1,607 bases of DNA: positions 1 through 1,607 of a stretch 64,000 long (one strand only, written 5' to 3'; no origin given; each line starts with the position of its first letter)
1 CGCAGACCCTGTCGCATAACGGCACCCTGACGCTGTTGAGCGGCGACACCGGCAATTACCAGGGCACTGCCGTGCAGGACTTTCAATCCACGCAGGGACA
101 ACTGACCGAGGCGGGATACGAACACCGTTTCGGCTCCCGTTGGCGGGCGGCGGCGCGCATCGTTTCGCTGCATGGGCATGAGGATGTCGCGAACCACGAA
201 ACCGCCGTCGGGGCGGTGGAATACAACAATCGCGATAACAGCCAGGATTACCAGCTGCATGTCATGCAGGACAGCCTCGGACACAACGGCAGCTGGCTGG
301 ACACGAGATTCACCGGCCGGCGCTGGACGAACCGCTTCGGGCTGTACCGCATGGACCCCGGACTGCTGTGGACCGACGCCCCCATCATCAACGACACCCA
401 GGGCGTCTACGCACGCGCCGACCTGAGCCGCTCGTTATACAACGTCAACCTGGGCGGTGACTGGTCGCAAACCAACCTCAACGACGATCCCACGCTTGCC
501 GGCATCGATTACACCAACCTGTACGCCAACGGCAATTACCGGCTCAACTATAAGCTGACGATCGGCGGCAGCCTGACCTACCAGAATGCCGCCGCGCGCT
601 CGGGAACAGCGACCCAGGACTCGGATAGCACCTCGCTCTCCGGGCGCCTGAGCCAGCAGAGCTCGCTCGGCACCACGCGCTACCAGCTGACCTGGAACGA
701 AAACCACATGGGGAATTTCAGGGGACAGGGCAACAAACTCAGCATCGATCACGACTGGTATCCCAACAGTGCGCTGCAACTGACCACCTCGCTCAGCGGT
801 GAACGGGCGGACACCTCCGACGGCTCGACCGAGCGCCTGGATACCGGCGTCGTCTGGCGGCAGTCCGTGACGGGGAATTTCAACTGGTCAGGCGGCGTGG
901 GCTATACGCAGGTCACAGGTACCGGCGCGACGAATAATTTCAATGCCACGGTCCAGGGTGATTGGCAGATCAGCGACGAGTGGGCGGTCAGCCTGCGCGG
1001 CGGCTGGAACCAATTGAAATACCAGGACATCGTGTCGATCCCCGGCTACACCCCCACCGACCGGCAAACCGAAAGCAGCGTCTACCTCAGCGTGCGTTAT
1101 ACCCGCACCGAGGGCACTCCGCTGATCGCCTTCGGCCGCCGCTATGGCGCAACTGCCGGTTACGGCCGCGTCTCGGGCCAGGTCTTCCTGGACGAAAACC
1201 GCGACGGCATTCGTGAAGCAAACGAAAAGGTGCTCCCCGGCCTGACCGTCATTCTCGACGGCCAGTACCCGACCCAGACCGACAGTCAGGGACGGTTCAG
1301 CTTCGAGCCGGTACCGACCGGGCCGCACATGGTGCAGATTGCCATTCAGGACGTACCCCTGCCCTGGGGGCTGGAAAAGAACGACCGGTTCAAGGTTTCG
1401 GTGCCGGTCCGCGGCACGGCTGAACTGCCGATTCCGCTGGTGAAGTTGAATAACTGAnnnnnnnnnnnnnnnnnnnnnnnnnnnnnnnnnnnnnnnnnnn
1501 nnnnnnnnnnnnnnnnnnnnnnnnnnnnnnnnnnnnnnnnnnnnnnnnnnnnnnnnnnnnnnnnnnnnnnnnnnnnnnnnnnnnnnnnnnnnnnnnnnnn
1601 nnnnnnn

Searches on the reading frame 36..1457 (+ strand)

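Call 13: search_protein_families(library=ncbifam, proteins=[window:36-1457:+])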
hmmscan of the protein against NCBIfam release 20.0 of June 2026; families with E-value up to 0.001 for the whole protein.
window:36-1457:+ (473 aa): 0 families

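Call 64: search_protein_families(library=pfam, proteins=[window:36-1457:+], max_evalue=0.01)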
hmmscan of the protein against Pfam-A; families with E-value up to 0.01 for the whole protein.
window:36-1457:+ (473 aa): 3 families
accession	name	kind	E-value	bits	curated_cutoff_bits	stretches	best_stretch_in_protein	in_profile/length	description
PF17210.9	SdrD_B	-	1.2e-08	35.5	29.7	1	382-436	6-65/112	SdrD B-like domain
PF13620.12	CarboxypepD_reg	-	7.5e-06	26.6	32.3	1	393-435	7-54/82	Carboxypeptidase regulatory-like domain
PF13715.12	CarbopepD_reg_2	-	0.0086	16.5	32.2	0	394-435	8-50/88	CarboxypepD_reg-like domain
